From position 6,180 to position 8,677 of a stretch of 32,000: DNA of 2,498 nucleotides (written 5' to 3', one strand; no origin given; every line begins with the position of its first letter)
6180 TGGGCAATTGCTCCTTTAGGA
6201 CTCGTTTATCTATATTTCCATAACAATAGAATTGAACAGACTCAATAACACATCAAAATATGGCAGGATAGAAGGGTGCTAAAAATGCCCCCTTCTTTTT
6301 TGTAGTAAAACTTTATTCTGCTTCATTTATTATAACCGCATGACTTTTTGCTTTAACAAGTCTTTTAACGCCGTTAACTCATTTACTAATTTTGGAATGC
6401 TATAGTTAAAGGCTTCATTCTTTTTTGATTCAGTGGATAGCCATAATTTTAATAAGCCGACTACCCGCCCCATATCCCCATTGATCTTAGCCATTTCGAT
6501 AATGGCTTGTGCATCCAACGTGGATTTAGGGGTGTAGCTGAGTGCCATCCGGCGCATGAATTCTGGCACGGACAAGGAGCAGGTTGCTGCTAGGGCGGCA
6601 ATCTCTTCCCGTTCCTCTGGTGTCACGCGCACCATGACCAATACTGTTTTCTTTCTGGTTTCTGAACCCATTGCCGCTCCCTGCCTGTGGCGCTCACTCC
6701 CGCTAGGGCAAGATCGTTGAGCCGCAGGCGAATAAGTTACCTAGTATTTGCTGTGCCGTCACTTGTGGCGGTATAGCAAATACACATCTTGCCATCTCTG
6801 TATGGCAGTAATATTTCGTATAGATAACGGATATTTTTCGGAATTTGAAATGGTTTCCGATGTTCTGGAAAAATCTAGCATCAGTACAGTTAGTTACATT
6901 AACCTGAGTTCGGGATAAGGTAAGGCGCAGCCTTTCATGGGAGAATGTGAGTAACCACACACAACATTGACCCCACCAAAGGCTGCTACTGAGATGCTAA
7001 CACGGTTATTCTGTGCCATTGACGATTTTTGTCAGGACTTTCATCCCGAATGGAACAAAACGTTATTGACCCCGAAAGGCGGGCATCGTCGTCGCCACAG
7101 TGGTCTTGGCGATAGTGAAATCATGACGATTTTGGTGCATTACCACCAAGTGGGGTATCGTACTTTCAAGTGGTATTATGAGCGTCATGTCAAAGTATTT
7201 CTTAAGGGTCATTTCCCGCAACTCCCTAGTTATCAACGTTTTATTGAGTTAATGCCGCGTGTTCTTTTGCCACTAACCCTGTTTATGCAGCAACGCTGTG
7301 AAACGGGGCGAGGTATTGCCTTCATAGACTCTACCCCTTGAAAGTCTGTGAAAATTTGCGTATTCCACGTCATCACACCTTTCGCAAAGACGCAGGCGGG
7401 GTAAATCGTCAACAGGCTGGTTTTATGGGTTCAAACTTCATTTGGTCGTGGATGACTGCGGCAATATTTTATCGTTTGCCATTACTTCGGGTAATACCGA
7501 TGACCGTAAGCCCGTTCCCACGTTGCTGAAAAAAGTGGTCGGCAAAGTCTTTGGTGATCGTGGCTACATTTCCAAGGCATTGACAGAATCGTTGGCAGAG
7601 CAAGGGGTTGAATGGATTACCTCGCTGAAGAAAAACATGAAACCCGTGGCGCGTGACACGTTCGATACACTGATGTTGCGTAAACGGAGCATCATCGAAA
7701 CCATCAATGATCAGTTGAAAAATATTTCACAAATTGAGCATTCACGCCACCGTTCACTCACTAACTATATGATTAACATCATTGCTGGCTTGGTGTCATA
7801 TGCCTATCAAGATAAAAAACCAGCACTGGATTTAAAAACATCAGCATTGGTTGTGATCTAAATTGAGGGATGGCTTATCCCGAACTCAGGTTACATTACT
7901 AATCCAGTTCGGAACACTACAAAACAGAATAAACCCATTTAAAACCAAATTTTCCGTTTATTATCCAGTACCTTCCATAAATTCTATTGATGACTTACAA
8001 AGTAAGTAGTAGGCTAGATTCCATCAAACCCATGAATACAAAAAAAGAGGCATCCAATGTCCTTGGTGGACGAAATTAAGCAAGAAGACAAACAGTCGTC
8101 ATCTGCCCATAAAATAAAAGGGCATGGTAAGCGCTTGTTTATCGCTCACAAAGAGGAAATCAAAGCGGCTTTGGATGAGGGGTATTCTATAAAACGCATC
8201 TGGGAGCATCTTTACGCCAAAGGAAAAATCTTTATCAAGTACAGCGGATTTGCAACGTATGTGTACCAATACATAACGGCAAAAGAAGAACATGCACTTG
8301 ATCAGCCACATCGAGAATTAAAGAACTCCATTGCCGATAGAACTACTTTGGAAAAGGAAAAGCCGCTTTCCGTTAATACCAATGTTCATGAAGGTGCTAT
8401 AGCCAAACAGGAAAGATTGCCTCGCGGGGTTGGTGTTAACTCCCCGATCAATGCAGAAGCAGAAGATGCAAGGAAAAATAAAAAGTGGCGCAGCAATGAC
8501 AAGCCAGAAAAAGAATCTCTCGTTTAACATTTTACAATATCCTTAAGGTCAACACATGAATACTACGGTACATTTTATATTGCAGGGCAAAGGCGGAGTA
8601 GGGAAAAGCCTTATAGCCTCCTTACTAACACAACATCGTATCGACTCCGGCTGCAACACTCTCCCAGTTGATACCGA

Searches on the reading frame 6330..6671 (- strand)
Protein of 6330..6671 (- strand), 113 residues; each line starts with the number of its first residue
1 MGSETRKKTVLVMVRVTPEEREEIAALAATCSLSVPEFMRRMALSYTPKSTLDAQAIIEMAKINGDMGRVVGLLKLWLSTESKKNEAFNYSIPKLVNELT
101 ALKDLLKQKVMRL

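Call 6: search_protein_families(library=pfam, proteins=[window:6330-6671:-], max_evalue=0.01)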
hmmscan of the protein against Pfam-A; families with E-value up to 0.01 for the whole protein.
window:6330-6671:- (113 aa): 1 family
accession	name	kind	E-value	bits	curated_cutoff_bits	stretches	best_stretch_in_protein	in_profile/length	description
PF21983.2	NikA-like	-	1.1e-18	67.5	27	1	6-79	1-70/72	Mobilization protein NikA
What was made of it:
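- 6330..6671 (-): nikA/traJ-like relaxosome gene. It lacks the relaxase gene that follows it in intact relatives. Pfam NikA-like (call 6).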

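Call 18: find_encoding_contigs(protein=window:6330-6671:-, flank=10000, max_places=10)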
Protein window:6330-6671:- (113 aa): no gene with exactly this product is on record in the collection.

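Call 35: search_dna_similar(query=window:6330-6671:-, collection=plasmids, mode=protein, max_rows=25, max_evalue=0.00001)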
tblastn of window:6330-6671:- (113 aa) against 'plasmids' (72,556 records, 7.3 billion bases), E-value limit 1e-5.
Records with a match: 198; places in all: 203; records where one place covers at least 80% of the query: 100.
Best place of each record, by identity: <60% 198.
By first word of the organism name: Neisseria 52; Campylobacter 49; Acinetobacter 22; Escherichia 11; uncultured 9; Pseudomonas 7; Citrobacter 5; Nitrosomonas 3; Bartonella 3; Providencia 3; and 26 more.
By predicted mobility (MOB-suite, as given by PLSDB): conjugative 113; mobilizable 47; non-mobilizable 38.
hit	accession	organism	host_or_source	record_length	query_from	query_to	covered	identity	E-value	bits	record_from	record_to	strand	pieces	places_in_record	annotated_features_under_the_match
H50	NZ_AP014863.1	Pseudomonas furukawaii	-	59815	1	113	100%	37.6%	8e-17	81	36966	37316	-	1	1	traJ: conjugal transfer transcriptional regulator TraJ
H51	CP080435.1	Sphingomonas sp. DS-9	-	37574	2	106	93%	39.0%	4e-16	79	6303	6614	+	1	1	none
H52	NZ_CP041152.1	Shewanella sp. SNU WT4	Rainbow trout,Whole genome ...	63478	5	112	96%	37.5%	4e-11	65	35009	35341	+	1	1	traJ: conjugal transfer transcriptional regulator TraJ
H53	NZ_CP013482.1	Pandoraea apista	Cell culture,Sputum (Cystic Fibrosis ...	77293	5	112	96%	36.1%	2e-8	57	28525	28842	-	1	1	traJ: conjugal transfer transcriptional regulator TraJ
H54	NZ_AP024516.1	Nitrosospira sp. NRS527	Oryza sativa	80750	5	89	75%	45.9%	4e-14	74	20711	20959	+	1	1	conjugal transfer protein TraJ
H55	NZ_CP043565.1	Stenotrophomonas acidaminiphila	bacterial isolate,biofilm reactor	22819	5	113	96%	35.1%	4e-11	65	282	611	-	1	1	CopG family transcriptional regulator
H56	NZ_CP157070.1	Nitrosomonas europaea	cell culture,river sludge effuent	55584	2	103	90%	36.3%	2e-15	77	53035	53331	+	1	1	CopG family transcriptional regulator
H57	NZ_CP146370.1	Brevundimonas olei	Verticillium dahliae,cell ...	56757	4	113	97%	33.6%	8e-9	59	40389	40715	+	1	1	conjugal transfer protein TraJ | traI: TraI/MobA(P) family conjugative relaxase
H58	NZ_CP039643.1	Azospirillum sp. TSA2s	Soil,rice paddy soil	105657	4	113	97%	33.6%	8e-7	53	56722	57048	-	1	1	hypothetical protein | traI: TraI/MobA(P) family conjugative relaxase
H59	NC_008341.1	Nitrosomonas eutropha C91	-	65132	6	112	95%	34.6%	3e-13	71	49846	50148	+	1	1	conjugal transfer protein TraJ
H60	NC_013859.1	Azospirillum sp. B510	-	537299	2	113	99%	32.8%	5e-7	54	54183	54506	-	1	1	hypothetical protein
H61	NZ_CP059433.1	Campylobacter fetus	bovine,vaginal mucus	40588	7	113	95%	33.9%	2e-9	60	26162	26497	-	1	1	DNA transfer protein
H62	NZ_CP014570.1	Campylobacter fetus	bovine,mucus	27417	8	113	94%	34.2%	3e-11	66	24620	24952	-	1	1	hypothetical protein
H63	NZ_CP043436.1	Campylobacter fetus subsp. venerealis NCTC 10354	Cell culture,Heifer vaginal mucus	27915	8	113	94%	34.2%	3e-10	62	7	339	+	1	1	DNA transfer protein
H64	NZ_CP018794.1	Campylobacter vicugnae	cell culture,Alpaca, fecal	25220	8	113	94%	34.2%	2e-9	60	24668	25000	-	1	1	DNA transfer protein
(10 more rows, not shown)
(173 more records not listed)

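Call 39: find_homologous_proteins(query=window:6330-6671:-, max_evalue=1e-8)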
Query window:6330-6671:- (113 aa): 14 proteins with E <= 1e-8 among 22 candidates.
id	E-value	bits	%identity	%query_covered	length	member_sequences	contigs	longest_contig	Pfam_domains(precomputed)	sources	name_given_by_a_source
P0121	4.7e-62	224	97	100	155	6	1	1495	PF21983.3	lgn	-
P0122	9.1e-57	207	89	100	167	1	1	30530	PF21983.3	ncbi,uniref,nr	ncbi:MAG: hypothetical protein BWK73_10380 [Thiothrix lacustris]|uniref:Conjugal transfer protein Tr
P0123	3.1e-56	205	90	100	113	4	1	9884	PF21983.3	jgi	jgi:hypothetical protein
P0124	1.1e-45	172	73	100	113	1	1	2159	PF21983.3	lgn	-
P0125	2.3e-44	167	72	100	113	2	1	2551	PF21983.3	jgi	jgi:hypothetical protein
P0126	1.4e-43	165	69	100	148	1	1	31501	PF21983.3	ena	-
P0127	1.5e-43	165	71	100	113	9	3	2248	PF21983.3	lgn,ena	-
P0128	3.9e-37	144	69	89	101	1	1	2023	PF21983.3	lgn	-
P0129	1.4e-36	142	64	100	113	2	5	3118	PF21983.3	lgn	-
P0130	3.1e-35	138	64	99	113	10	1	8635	PF21983.3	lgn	-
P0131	1.4e-31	126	53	100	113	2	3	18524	PF21983.3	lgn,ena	-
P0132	1.1e-29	120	54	100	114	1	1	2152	PF21983.3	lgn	-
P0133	7.3e-15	73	49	67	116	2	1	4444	PF21983.3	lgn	-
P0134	5.2e-9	54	37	84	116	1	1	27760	PF21983.3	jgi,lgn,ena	-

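Call 40: find_encoding_contigs(protein=P0122, flank=10000, max_places=4)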
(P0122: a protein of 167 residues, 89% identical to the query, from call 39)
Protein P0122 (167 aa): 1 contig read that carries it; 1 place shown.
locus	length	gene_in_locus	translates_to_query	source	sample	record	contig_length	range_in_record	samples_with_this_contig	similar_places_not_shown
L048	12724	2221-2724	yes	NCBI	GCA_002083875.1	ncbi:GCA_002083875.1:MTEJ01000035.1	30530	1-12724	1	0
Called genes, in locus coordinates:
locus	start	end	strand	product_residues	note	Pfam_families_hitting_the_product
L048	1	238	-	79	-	?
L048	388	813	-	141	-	-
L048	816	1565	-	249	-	PF01656:CbiA (weak)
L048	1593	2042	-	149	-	PF17273:DUF5338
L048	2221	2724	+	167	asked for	PF21983:NikA-like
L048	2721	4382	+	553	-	PF03432:Relaxase, PF22863:TraI_middle, PF18821:LPD7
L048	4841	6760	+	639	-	PF02534:T4SS-DNA_transf, PF10412:TrwB_AAD_bind, PF12696:TraG-D_C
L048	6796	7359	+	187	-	PF10502:Peptidase_S26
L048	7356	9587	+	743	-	PF01751:Toprim, PF01131:Topoisom_bac, PF01396:Zn_ribbon_Top1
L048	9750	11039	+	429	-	-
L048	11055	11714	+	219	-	PF01464:SLT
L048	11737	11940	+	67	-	PF27712:TraD_b_g-type (weak)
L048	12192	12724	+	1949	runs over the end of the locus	PF08401:ArdcN, PF18818:MPTase-PolyVal, PF13362:Toprim_3 (faint), PF18974:DUF5710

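Call 41: find_encoding_contigs(protein=P0123, flank=10000, max_places=4)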
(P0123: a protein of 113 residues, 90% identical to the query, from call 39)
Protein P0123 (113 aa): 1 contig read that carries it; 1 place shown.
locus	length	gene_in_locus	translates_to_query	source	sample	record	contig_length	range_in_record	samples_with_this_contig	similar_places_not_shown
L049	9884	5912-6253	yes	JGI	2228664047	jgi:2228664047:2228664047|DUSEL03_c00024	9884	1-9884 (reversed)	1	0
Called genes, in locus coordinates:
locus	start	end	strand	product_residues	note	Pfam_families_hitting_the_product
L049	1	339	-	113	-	?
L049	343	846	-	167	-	-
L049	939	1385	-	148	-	-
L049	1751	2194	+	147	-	-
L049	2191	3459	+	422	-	PF13356:Arm-DNA-bind_3, PF22022:Phage_int_M, PF00589:Phage_integrase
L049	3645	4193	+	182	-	PF04352:ProQ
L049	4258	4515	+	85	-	PF04014:MazE_antitoxin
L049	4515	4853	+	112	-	PF02452:PemK_toxin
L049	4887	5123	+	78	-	-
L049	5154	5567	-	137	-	PF17273:DUF5338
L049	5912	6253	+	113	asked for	PF21983:NikA-like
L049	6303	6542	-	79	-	PF05406:WGR (weak)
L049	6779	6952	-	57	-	-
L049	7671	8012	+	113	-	PF02954:HTH_8 (weak), PF06322:Phage_NinH (faint)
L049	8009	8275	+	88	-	-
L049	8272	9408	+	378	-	PF00589:Phage_integrase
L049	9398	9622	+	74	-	-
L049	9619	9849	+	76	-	-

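Call 45: find_encoding_contigs(protein=P0126, flank=10000, max_places=4)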
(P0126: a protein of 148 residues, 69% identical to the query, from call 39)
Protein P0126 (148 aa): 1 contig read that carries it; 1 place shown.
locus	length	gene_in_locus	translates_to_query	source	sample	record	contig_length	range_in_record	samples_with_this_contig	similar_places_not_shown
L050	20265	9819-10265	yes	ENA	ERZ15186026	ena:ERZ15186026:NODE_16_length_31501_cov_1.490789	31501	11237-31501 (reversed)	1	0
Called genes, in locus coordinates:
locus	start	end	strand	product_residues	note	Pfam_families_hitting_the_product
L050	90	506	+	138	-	-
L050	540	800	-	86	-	-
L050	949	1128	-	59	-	-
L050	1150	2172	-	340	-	-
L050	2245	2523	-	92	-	-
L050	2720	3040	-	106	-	-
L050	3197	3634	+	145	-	PF01381:HTH_3 (weak), PF13560:HTH_31 (weak)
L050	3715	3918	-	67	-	-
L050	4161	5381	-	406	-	PF09614:Cas_Csy2 (faint)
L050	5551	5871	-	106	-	-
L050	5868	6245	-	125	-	-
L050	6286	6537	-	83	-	-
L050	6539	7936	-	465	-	PF01935:DUF87 (weak), PF05872:HerA_C (faint)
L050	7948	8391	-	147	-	PF11657:Activator-TraM (weak)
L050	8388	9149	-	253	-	PF01656:CbiA, PF10609:ParA (weak), PF13614:AAA_31 (weak)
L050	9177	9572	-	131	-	PF17273:DUF5338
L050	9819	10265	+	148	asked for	PF21983:NikA-like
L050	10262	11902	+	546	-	PF03432:Relaxase, PF22863:TraI_middle, PF18821:LPD7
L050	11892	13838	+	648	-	PF02534:T4SS-DNA_transf, PF10412:TrwB_AAD_bind, PF12696:TraG-D_C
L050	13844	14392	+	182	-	PF10502:Peptidase_S26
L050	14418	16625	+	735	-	PF01751:Toprim, PF01131:Topoisom_bac, PF01396:Zn_ribbon_Top1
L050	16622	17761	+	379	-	-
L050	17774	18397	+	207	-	PF01464:SLT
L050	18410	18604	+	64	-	-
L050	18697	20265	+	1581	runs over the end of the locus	PF08401:ArdcN, PF18818:MPTase-PolyVal, PF18974:DUF5710, PF13362:Toprim_3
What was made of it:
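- Closest known: Dispersed global operator sites of IncP-1 plasmids. Same: The elements here are syntenic with the IncP Tra1 region (traM-L-K, oriT, traJ-I-G-F-topo-traD-traC-like; calls 40, 45).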

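Call 46: find_encoding_contigs(protein=P0131, flank=10000, max_places=4)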
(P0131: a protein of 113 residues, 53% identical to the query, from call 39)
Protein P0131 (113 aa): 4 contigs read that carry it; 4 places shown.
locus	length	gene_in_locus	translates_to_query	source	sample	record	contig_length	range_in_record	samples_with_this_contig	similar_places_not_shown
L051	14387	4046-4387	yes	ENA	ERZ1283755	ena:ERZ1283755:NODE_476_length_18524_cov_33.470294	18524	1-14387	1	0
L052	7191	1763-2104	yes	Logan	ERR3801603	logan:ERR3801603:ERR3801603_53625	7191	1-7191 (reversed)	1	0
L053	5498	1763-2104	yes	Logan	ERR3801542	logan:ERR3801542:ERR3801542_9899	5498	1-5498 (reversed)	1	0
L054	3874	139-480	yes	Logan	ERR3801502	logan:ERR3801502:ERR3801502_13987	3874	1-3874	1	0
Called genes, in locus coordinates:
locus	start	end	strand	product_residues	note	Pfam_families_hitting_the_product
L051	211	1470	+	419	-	PF13356:Arm-DNA-bind_3, PF22022:Phage_int_M, PF00589:Phage_integrase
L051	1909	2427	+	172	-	PF04352:ProQ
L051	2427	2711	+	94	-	-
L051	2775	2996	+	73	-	-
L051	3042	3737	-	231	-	PF17273:DUF5338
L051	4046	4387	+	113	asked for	PF21983:NikA-like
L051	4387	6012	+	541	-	PF03432:Relaxase, PF22863:TraI_middle, PF18821:LPD7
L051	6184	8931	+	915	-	PF12161:HsdM_N, PF02384:N6_Mtase, PF05175:MTS (weak), PF07669:Eco57I (weak)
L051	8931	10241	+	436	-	PF01420:Methylase_S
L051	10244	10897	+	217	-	-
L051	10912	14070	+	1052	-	PF04313:HSDR_N, PF04851:ResIII, PF18766:SWI2_SNF2, PF22679:T1R_D3-like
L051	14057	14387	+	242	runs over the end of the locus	PF01863:YgjP-like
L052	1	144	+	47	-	?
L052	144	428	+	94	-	-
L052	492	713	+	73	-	-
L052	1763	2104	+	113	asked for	PF21983:NikA-like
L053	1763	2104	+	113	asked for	PF21983:NikA-like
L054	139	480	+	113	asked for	PF21983:NikA-like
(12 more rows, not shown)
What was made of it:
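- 6330..6671 (-): In L048, L050 and L051, nikA is followed by traI (calls 40, 45, 46).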

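Call 50: find_related_loci(query=A1, collection=metagenome_contigs, flank=10000)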
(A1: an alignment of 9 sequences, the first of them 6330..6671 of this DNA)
Query A1 (113 aa) in metagenome_contigs; peptide patterns used: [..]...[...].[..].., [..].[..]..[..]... (x = any residue, [..] = any of these).
65 stretches matched a pattern, but none encodes a relative of the query by tblastn (E <= 1e-3).
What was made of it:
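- Tried and rejected: A NikA-profile scan of metagenome_contigs gave 0 hits (call 50).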

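Call 51: search_dna_similar(query=L048:2721-4382:+, collection=plasmids, mode=protein, max_rows=20, max_evalue=1e-20)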
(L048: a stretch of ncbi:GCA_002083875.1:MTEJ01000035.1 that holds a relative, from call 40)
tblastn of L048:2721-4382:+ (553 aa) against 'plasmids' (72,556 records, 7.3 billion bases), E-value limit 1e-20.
Records with a match: 697; places in all: 709; records where one place covers at least 80% of the query: 641.
Best place of each record, by identity: <60% 697.
By first word of the organism name: Escherichia 92; uncultured 82; Campylobacter 69; Pseudomonas 65; Neisseria 52; Serratia 39; Xylella 25; Klebsiella 24; Xanthomonas 21; Acinetobacter 14; and 71 more.
By predicted mobility (MOB-suite, as given by PLSDB): conjugative 509; mobilizable 123; non-mobilizable 65.
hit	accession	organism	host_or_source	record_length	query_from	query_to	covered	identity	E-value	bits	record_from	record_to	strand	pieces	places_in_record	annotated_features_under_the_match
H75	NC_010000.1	Shewanella baltica OS195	-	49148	1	526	95%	35.6%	2e-72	258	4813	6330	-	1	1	traI: TraI/MobA(P) family conjugative relaxase | traJ: conjugal transfer transcriptional regulator TraJ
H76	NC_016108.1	Methylotuvimicrobium alcaliphilum 20Z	-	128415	1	526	95%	35.1%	2e-71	256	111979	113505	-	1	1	traI: TraI/MobA(P) family conjugative relaxase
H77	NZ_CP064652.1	Methylomonas sp. LL1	soil,riparian wetland soil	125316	1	526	95%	34.8%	7e-74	263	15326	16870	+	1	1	traI: TraI/MobA(P) family conjugative relaxase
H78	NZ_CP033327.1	Xanthomonas cucurbitae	Cucurbita maxima,cell culture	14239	16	525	92%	35.8%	2e-61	263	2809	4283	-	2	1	none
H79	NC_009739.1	Pseudomonas aeruginosa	clinical isolate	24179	1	525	95%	34.7%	1e-70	254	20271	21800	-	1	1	traI: TraI/MobA(P) family conjugative relaxase | traJ: conjugal transfer transcriptional regulator TraJ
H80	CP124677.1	Pseudomonas aeruginosa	Homo sapiens,urine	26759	1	525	95%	34.7%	1e-70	254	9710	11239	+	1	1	relaxase/mobilization nuclease domain-containing protein | traJ: conjugal transfer transcriptional regulator TraJ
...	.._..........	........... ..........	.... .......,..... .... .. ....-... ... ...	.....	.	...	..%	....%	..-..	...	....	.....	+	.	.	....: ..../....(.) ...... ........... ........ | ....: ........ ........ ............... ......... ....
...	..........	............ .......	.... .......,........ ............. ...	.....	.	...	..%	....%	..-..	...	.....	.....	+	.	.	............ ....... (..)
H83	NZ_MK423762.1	Achromobacter ruhlandii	patient with cystic fibrosis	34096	1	525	95%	34.7%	1e-70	254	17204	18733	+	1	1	traI: TraI/MobA(P) family conjugative relaxase | traJ: conjugal transfer transcriptional regulator TraJ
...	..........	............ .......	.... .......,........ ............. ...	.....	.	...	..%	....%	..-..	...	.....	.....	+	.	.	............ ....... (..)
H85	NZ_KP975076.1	Pseudomonas aeruginosa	Homo sapiens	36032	1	525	95%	34.7%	1e-70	254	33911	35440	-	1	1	traI: TraI/MobA(P) family conjugative relaxase | traJ: conjugal transfer transcriptional regulator TraJ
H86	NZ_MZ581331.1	Pseudomonas aeruginosa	-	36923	1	525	95%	34.7%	1e-70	254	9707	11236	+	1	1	TraI/MobA(P) family conjugative relaxase | traJ: conjugal transfer transcriptional regulator TraJ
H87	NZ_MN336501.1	Pseudomonas aeruginosa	-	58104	1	525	95%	34.7%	1e-70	254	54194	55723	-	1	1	traI: TraI/MobA(P) family conjugative relaxase | traJ: conjugal transfer transcriptional regulator TraJ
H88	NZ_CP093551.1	Escherichia coli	Homo sapiens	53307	15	524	92%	35.7%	8e-32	273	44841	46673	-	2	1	traI: TraI/MobA(P) family conjugative relaxase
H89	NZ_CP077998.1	Pseudomonas aeruginosa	Homo sapiens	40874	15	524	92%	35.7%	8e-32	273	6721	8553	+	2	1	traI: TraI/MobA(P) family conjugative relaxase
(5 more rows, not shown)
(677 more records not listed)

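Call 83: search_protein_families(library=pfam, proteins=[L049:1751-2194:+, L049:939-1385:-, L049:7671-8012:+, L050:949-1128:-, L050:540-800:-], max_evalue=0.01)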
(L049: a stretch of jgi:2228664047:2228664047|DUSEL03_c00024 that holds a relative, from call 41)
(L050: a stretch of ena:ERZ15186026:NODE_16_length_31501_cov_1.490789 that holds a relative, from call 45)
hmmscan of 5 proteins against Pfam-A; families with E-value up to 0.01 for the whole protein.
L049:1751-2194:+ (147 aa): 0 families

L049:939-1385:- (148 aa): 0 families

L049:7671-8012:+ (113 aa): 5 families
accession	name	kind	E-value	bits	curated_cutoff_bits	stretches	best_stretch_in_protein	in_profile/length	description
PF02954.25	HTH_8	-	7e-06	26.1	22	1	73-93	16-36/42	Bacterial regulatory protein, Fis family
PF06322.17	Phage_NinH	-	2.1e-05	24.8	29.8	1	67-98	8-39/60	Phage NinH protein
PF13556.12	HTH_30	-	5e-05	23.5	27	1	71-93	8-30/59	PucR C-terminal helix-turn-helix domain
PF00376.29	MerR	-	0.0017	18.5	28.2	1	79-95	3-19/38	MerR family regulatory protein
PF12728.13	HTH_17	-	0.002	18.8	27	1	78-101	4-27/51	Helix-turn-helix domain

L050:949-1128:- (59 aa): 0 families

L050:540-800:- (86 aa): 0 families

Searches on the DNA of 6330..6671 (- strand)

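Call 79: search_dna_similar(query=L050:1-8000:+, collection=plasmids, mode=distant, max_rows=12, max_evalue=1e-10)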
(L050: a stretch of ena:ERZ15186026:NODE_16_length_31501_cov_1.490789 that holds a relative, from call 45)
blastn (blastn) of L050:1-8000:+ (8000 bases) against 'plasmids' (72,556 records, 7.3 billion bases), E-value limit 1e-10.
Records with a match: 1; places in all: 1; records where one place covers at least 80% of the query: 0.
Best place of each record, by identity: 60-80% 1.
By first word of the organism name: Thiothrix 1.
By predicted mobility (MOB-suite, as given by PLSDB): non-mobilizable 1.
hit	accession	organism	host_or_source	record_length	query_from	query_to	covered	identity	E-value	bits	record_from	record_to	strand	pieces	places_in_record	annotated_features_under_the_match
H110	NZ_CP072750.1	Thiothrix fructosivorans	cell culture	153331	6798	6931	2%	75.4%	5e-15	94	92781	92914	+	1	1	helicase HerA-like domain-containing protein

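Call 80: get_annotated_region(hit=H110, flank=20000)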
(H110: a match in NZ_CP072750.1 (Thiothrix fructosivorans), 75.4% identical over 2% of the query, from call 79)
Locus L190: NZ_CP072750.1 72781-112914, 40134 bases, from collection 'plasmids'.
description: Thiothrix fructosivorans strain ATCC 49748 plasmid pTfr153, complete sequence
organism: Thiothrix fructosivorans (NCBI taxid 111770)
taxonomy: Bacteria; Pseudomonadota; Gammaproteobacteria; Thiotrichales; Thiotrichaceae; Thiothrix; Thiothrix fructosivorans
host: -; source: cell culture; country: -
typing (MOB-suite, as given by PLSDB): non-mobilizable
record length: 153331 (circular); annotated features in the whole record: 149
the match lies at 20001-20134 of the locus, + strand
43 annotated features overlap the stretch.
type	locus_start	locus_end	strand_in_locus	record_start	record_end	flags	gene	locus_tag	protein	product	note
CDS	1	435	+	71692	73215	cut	-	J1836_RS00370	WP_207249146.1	hypothetical protein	-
CDS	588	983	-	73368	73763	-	-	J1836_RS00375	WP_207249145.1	hypothetical protein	-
CDS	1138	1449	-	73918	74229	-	-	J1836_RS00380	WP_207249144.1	hypothetical protein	-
CDS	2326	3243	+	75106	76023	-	-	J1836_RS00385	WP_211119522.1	zincin-like metallopeptidase domain-containing protein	-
CDS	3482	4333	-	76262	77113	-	dinD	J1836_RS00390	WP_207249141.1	DNA damage-inducible protein D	-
CDS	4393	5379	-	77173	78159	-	-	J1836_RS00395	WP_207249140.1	ParB/RepB/Spo0J family partition protein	GO:0007059 - chromosome segregation [Evidence IEA]; GO:0000910 - cytokinesis [Evidence IEA]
CDS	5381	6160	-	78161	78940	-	-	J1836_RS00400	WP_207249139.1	ParA family protein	-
CDS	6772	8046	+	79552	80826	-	-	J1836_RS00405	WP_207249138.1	replication initiation protein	GO:0006270 - DNA replication initiation [Evidence IEA]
CDS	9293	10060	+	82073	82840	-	-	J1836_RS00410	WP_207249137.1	ParA family protein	-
CDS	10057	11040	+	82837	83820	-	-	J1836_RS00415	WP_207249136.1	ParB/RepB/Spo0J family partition protein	GO:0007059 - chromosome segregation [Evidence IEA]; GO:0000910 - cytokinesis [Evidence IEA]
CDS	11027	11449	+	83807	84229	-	-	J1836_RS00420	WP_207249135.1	TrfB-related DNA-binding protein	-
CDS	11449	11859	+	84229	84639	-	-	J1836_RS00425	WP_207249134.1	hypothetical protein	-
CDS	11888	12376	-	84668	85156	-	-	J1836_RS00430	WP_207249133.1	nucleoside 2-deoxyribosyltransferase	-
CDS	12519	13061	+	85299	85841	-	lepB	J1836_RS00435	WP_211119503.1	signal peptidase I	GO:0009306 - protein secretion [Evidence IEA]; GO:0006465 - signal peptide processing [Evidence IEA]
CDS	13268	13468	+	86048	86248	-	-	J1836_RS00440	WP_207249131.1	hypothetical protein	-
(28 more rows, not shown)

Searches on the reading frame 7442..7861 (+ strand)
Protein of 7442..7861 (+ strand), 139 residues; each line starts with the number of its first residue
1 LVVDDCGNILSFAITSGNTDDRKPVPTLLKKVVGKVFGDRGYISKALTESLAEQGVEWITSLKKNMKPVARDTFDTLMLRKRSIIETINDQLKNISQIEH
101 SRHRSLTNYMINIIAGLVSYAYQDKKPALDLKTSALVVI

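Call 83: search_protein_families(library=pfam, proteins=[window:7442-7861:+], max_evalue=0.01)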
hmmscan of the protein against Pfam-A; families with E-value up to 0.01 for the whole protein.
window:7442-7861:+ (139 aa): 2 families
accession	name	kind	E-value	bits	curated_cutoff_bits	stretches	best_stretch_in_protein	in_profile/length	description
PF13612.12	DDE_Tnp_1_3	-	6.3e-43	146.9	27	1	1-105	50-154/155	Transposase DDE domain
PF01609.27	DDE_Tnp_1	-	1.3e-15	58.1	23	1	2-115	41-193/200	Transposase DDE domain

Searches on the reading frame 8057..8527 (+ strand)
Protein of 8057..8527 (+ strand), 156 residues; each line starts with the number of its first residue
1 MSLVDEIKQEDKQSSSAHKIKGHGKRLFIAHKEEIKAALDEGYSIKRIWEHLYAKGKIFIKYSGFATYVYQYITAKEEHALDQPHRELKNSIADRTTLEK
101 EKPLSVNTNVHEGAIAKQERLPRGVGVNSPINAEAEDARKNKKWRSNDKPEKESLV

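Call 12: search_protein_families(library=pfam, proteins=[window:8057-8527:+], max_evalue=0.001)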
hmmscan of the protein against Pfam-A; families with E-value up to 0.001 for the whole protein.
window:8057-8527:+ (156 aa): 1 family
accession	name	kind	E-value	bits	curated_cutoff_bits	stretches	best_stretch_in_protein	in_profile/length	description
PF17273.7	DUF5338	-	7.9e-15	55.2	25.9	1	7-72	7-69/69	Family of unknown function (DUF5338)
